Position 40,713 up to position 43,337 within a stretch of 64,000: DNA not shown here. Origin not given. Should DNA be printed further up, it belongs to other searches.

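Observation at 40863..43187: Single polypeptide carrying two complete radical-SAM cores (B12-class N-terminal, SPASM-class C-terminal)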

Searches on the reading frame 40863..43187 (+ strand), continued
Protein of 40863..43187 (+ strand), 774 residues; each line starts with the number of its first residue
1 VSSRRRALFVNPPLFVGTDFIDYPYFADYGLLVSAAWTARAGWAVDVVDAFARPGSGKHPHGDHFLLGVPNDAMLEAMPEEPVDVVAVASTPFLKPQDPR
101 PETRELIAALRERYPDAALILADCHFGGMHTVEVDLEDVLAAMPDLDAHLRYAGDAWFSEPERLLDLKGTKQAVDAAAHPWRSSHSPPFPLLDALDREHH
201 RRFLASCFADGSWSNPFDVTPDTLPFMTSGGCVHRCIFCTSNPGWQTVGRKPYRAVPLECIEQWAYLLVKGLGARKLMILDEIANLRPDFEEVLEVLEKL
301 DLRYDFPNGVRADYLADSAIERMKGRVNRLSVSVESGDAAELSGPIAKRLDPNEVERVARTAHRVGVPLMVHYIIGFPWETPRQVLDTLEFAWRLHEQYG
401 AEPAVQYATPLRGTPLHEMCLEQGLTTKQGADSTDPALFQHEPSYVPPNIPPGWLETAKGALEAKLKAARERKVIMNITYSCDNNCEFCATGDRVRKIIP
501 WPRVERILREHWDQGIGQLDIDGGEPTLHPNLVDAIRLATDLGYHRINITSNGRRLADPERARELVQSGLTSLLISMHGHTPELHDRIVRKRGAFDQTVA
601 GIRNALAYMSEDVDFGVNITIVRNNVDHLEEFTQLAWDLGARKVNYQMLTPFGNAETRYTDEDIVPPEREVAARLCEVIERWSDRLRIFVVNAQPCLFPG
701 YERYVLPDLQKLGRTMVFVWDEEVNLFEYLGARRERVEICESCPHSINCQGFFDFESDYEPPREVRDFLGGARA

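Call 24: find_encoding_contigs(protein=P0006, flank=10000, max_places=2)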
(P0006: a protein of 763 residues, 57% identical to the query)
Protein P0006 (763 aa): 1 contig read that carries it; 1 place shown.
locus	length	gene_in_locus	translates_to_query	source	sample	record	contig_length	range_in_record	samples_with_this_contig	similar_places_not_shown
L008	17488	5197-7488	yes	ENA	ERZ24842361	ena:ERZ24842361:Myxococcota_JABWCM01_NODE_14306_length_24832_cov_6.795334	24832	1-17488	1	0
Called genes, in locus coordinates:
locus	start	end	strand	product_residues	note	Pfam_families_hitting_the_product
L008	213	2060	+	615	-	PF04055:Radical_SAM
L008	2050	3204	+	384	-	-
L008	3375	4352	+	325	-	PF04055:Radical_SAM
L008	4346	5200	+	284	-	PF01040:UbiA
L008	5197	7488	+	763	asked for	PF04055:Radical_SAM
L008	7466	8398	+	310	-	PF04055:Radical_SAM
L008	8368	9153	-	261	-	-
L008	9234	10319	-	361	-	PF04055:Radical_SAM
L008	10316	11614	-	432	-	PF01041:DegT_DnrJ_EryC1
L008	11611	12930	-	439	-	PF23545:Zn_ribbon_HMPTM, PF04055:Radical_SAM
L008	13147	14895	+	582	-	PF04055:Radical_SAM, PF13489:Methyltransf_23 (weak), PF08241:Methyltransf_11, PF08242:Methyltransf_12, PF13649:Methyltransf_25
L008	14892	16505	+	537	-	PF04055:Radical_SAM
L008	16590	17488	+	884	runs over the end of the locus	-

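Call 37: find_related_loci(query=A1, collection=genome_contigs, flank=10000)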
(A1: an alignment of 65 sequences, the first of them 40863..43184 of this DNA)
Query A1 (774 aa) in genome_contigs; peptide patterns used: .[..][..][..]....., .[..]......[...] (x = any residue, [..] = any of these).
172 stretches matched a pattern; 152 encode a relative of the query (tblastn E <= 1e-3); the best 80 are kept; 80 distinct loci.
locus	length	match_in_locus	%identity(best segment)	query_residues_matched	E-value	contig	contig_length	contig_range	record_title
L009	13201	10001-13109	66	5-762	0e+0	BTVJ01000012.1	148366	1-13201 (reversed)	MAG: Myxococcales bacterium AMX-MBFR-64 DNA, sequence012, whole genome shotgun sequence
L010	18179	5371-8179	54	2-758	0e+0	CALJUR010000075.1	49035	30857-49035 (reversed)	MAG TPA_asm: uncultured Myxococcales bacterium isolate SRR6007444_bin.12_CONCOCT_v1.1_MAG genome assembly, contig: ERZ72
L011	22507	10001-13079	52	6-758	0e+0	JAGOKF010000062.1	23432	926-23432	Myxococcota bacterium isolate Go_SlDig_bin_299 Go_SlDig_6097_length_23432_cov_7.722077, whole genome shotgun sequence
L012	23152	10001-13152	52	6-758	0e+0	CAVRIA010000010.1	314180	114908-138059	MAG: uncultured bacterium isolate MFD05684.bin.1.163 genome assembly, contig: contig_41735, whole genome shotgun sequenc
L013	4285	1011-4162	51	6-758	0e+0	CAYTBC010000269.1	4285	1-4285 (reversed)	MAG TPA_asm: uncultured Desulfosarcina sp. isolate SRP214966_co3_311 genome assembly, contig: NODE_43341_length_4285_cov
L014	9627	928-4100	51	8-758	0e+0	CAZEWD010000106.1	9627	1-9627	MAG TPA_asm: uncultured Candidatus Binatia bacterium isolate SRP263991_co5_163 genome assembly, contig: NODE_13900_lengt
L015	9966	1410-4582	50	6-758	0e+0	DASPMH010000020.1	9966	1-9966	MAG TPA_asm: Terriglobales bacterium isolate SMAG_U12087 k141_125402, whole genome shotgun sequence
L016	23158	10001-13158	51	6-758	0e+0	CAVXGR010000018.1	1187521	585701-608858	MAG: uncultured delta proteobacterium isolate MFD02416.bin.1.411 genome assembly, contig: contig_62993, whole genome sho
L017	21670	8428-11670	50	5-767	0e+0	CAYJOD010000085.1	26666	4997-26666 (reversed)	MAG TPA_asm: uncultured Candidatus Binatia bacterium isolate ERP124720_co1_58 genome assembly, contig: NODE_2419_length_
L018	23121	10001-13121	52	5-758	0e+0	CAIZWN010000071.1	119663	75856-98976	MAG: uncultured Myxococcales bacterium isolate Loc080925-8-8m_bin-466 genome assembly, contig: bin-466:71/84, whole geno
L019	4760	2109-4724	50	6-758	0e+0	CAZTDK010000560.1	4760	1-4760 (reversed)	MAG TPA_asm: uncultured Candidatus Binatia bacterium isolate binchicken_co54_374 genome assembly, contig: NODE_34608_len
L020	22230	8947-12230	49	6-758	0e+0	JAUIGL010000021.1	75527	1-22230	MAG: bacterium isolate Co_bin.149 NODE_2863_length_75527_cov_2.312931, whole genome shotgun sequence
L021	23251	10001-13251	51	3-763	0e+0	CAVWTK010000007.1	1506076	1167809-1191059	MAG: uncultured bacterium isolate MFD05442.bin.2.281 genome assembly, contig: contig_6837, whole genome shotgun sequence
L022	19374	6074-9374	49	3-765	0e+0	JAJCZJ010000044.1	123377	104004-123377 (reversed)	MAG: Deltaproteobacteria bacterium isolate OFTM157 OFTM157_43, whole genome shotgun sequence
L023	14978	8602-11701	50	3-765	0e+0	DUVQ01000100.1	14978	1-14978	MAG TPA_asm: Oligoflexales bacterium isolate AS08sgBPME_423 162148_AS08, whole genome shotgun sequence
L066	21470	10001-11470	52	5-469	2e-147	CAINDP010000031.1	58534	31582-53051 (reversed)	MAG: uncultured Myxococcales bacterium isolate Loclat_bin-06029 genome assembly, contig: bin-06029:031/273, whole genome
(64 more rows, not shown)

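Call 48: predict_structure(alignment_id=A1)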
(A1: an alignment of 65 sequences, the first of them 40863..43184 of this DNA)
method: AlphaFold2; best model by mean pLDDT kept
length: 774 residues; sequences in the alignment: 65
mean_pLDDT: 90.2   pTM: 0.88
mean pLDDT of the five models: 90.2, 89.0, 88.6, 87.0, 86.1
residues with pLDDT >= 90: 538; 70-90: 195; 50-70: 28; < 50: 13
segments of 3 or more residues with pLDDT < 50: 765-774
pLDDT, mean of each block of 10 residues (from residue 1): 84 88 81 96 97 96 93 96 96 89 97 98 82 87 97 92 97 89 81 95 93 89 92 80 75 88 96 94 81 97 91 94 96 88 82 96 98 94 95 95 94 91 94 82 93 96 89 90 87 83 95 93 92 98 97 97 97 97 96 97 96 95 96 97 95 70 84 97 97 93 87 79 78 89 91 77 46 39
secondary structure, 60 per line:
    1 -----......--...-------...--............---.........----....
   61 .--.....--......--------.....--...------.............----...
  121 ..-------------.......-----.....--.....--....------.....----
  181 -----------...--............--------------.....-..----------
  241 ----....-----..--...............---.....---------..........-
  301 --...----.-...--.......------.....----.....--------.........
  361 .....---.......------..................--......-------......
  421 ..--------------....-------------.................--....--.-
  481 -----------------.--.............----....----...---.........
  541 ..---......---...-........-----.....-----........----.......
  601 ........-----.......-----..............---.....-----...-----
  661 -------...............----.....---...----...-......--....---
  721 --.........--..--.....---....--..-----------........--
elements in order (helices of 4 or more, strands of 3 or more residues): E6-11 E14-16 H29-40 E44-49 E57-61 E64-68 H71-76 E85-89 H101-113 E118-122 H136-142 E148-152 H155-159 H162-165 E172-176 H197-208 E223-227 H245-248 H258-272 E276-280 H290-299 E303-305 H317-323 E330-334 H339-343 H352-365 E369-375 H382-399 E402-407 H415-422 H437-440 H454-470 E473-476 H501-513 E518-521 H532-542 E546-551 H559-566 E572-576 H582-589 H594-608 E614-620 H626-639 E643-647 H668-682 E687-691 H706-711 E714-717 E723-725 H726-731 H738-742 H746-749 H765-772

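Call 51: fold_search(model_id=the predicted structure, library=pdb)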
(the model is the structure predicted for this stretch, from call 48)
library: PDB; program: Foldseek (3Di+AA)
matches with E <= 10: 1827; with E <= 0.001: 262
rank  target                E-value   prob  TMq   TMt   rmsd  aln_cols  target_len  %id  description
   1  6fd2_A                4.0e-14  1.00  0.40  0.65   6.0       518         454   18  Radical SAM 1,2-diol dehydratase AprD4 in complex with its substrate paromamine (released 2018-01-17)
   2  6fd2_B                4.2e-14  1.00  0.42  0.68   5.9       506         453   18  Radical SAM 1,2-diol dehydratase AprD4 in complex with its substrate paromamine (released 2018-01-17)
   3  9ccb                  3.1e-13  1.00  0.35  0.61   5.4       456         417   18  X-ray crystal structure of methyl-coenzyme M reductase glutamine methylase (MgmA) from Methanothermobacter marburgensis  (released 2025-01-01)
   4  7kdy_A                8.1e-13  1.00  0.38  0.44   7.8       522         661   17  Crystal structure of Streptomyces tokunonesis TokK with hydroxycobalamin, 5'-deoxyadenosine, methionine, and (2R)-pant (released 2022-01-12)
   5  7kdx_B                1.1e-12  1.00  0.40  0.46   6.7       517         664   16  Crystal structure of Streptomyces tokunonesis TokK with hydroxycobalamin, 5'-deoxyadenosine, and methionine (released 2022-01-12)
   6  7vob                  2.4e-12  1.00  0.27  0.60   4.6       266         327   20  The crystal structure of a Radical SAM Enzyme BlsE involved in the Biosynthesis of Blasticidin S (released 2022-05-04)
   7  5v1t_A                4.6e-12  1.00  0.29  0.49  13.0       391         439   16  Crystal structure of Streptococcus suis SuiB bound to precursor peptide SuiA (released 2017-08-30)
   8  7kdx_A                7.4e-12  1.00  0.40  0.46  15.2       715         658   14  Crystal structure of Streptomyces tokunonesis TokK with hydroxycobalamin, 5'-deoxyadenosine, and methionine (released 2022-01-12)
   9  7kdy_B                7.8e-12  1.00  0.38  0.44   7.0       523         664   15  Crystal structure of Streptomyces tokunonesis TokK with hydroxycobalamin, 5'-deoxyadenosine, methionine, and (2R)-pant (released 2022-01-12)
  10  6efn                  1.1e-11  1.00  0.26  0.50   2.5       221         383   21  Structure of a RiPP maturase, SkfB (released 2018-10-24)
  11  5v1s_A                1.8e-11  1.00  0.30  0.51   7.3       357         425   17  Crystal structure of Streptococcus suis SuiB bound to S-adenosylmethionine (released 2017-08-30)
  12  5v1q_B                2.0e-11  1.00  0.29  0.48  11.3       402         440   17  Crystal structure of Streptococcus suis SuiB (released 2017-08-30)
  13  5v1q_A                6.4e-11  1.00  0.30  0.51   7.0       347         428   17  Crystal structure of Streptococcus suis SuiB (released 2017-08-30)
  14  7mjw_A                7.9e-11  1.00  0.34  0.56  12.9       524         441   14  Methylated MiaB in the complex with 5'-deoxyadenosine, methionine and RNA (released 2021-09-15)
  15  7mjx_A                1.3e-10  1.00  0.36  0.58   7.9       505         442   14  MiaB in the complex with 5'-deoxyadenosine, methionine and RNA (released 2021-09-15)
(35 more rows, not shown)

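Call 52: search_solved_structures(query=A1, max_evalue=0.001)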
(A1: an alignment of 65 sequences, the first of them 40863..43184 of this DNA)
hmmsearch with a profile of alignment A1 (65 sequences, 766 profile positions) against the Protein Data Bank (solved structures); distinct sequences matched with E-value up to 0.001: 20.
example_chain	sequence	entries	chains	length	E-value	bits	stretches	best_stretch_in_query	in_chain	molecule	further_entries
7vob_C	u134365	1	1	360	1.1e-16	63.2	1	467-644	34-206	Cytosylglucuronate decarboxylase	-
7voc_C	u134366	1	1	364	1.1e-16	63.2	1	467-644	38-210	Cytosylglucuronate decarboxylase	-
6fd2_B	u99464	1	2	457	4.6e-15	57.9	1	222-431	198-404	Putative apramycin biosynthetic oxidoreductase 4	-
6c8v_A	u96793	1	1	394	6.2e-14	54.1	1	473-684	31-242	Coenzyme PQQ synthesis protein E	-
6efn_A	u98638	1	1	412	2.5e-12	48.8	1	474-654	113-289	Sporulation killing factor maturation protein SkfB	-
7tol_A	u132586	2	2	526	8.2e-11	43.8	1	474-577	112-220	glycerol dibiphytanyl glycerol tetraether - macrocyclic archaeol synthase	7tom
9ccb_A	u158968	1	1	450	3.9e-09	38.2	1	307-419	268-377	Radical SAM core domain-containing protein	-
2fb2_A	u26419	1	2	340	5.2e-09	37.8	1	469-639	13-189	Molybdenum cofactor biosynthesis protein A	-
1tv7_A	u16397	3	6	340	8.7e-09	37.1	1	470-639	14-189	Molybdenum cofactor biosynthesis protein A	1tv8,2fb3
8wm2_A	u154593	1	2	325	3.3e-07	31.9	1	468-577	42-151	Fe-S radical SAM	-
9dfu_A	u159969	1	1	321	9.2e-07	30.4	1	476-562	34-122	Radical SAM core domain-containing protein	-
9dfn_A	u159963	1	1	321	1.1e-06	30.1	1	476-591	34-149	Radical SAM core domain-containing protein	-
5v1q_A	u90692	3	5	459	2.4e-06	29.1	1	478-561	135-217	Radical SAM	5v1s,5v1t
7n7h_A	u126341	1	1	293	7.9e-06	27.3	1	476-560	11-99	VIPERIN-LIKE ENZYME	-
5vsl_A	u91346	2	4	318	9.7e-06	27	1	472-626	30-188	Radical S-adenosyl methionine domain-containing protein 2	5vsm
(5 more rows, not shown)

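Call 54: search_protein_families(library=pfam, proteins=[L005:17527-19191:+, L006:2336-3376:+, L010:8559-9491:+, L066:10001-12421:+], max_evalue=0.001)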
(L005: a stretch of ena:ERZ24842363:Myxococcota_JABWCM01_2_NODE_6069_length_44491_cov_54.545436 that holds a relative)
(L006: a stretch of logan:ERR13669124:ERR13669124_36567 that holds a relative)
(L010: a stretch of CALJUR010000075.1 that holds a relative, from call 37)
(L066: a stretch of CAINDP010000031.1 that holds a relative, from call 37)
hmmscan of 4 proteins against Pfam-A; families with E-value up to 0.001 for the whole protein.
L005:17527-19191:+ (554 aa): 1 family
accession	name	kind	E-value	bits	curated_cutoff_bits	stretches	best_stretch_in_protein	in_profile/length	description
PF04055.27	Radical_SAM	-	1.6e-18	67.8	29.5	1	34-177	3-152/166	Radical SAM superfamily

L006:2336-3376:+ (346 aa): 1 family
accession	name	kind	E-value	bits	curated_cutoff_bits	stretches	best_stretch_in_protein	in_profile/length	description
PF04055.27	Radical_SAM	-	5.7e-23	82.3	29.5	1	51-185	3-151/166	Radical SAM superfamily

L010:8559-9491:+ (310 aa): 4 families
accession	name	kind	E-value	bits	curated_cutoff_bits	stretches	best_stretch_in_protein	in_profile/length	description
PF13489.12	Methyltransf_23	-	5.6e-10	39.6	27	1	140-284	21-156/164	Methyltransferase domain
PF13649.12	Methyltransf_25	-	1e-09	39.3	27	1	145-237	1-97/97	Methyltransferase domain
PF08241.18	Methyltransf_11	-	4.5e-09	37.3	21.2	1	146-240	1-94/95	Methyltransferase domain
PF08242.18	Methyltransf_12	-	9.6e-09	36.3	30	1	146-237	1-96/98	Methyltransferase domain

L066:10001-12421:+ (806 aa): 5 families
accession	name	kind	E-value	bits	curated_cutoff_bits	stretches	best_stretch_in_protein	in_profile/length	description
PF04055.27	Radical_SAM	-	5.9e-14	53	29.5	1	249-413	3-166/166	Radical SAM superfamily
PF13649.12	Methyltransf_25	-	5.4e-10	40.3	27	1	641-733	1-97/97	Methyltransferase domain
PF08241.18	Methyltransf_11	-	1.3e-09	39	21.2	1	642-736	1-94/95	Methyltransferase domain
PF08242.18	Methyltransf_12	-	1.4e-09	39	30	1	642-733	1-96/98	Methyltransferase domain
PF13489.12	Methyltransf_23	-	7.2e-09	36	27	1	635-787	20-163/164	Methyltransferase domain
